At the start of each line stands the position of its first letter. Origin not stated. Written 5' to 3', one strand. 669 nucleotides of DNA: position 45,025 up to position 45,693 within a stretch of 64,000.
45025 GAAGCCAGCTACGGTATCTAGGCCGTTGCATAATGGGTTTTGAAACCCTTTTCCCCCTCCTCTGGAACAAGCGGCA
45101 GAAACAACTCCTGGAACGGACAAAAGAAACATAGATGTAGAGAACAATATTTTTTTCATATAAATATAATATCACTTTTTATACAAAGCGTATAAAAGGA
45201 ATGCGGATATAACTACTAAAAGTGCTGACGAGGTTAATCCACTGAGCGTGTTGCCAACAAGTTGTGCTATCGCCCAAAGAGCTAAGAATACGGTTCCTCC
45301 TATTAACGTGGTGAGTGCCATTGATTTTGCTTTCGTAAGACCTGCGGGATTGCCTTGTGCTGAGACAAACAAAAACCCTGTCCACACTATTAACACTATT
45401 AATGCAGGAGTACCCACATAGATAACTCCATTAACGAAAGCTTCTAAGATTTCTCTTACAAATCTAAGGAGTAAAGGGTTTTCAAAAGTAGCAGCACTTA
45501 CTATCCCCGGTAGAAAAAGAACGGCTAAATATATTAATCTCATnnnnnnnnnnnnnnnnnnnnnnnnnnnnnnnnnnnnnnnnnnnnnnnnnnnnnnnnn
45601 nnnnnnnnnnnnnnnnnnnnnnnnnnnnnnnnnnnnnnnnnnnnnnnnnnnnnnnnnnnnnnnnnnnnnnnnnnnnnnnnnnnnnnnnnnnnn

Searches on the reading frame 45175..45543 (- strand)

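Call 13: search_protein_families(library=pfam, proteins=[window:45175-45543:-], max_evalue=0.1)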
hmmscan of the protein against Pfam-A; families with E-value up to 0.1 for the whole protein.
window:45175-45543:- (123 aa): 1 family
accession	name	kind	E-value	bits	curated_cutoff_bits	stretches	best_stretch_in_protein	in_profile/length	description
PF18895.5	T4SS_pilin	-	0.00017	22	26.6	1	31-96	7-71/71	Type IV secretion system pilin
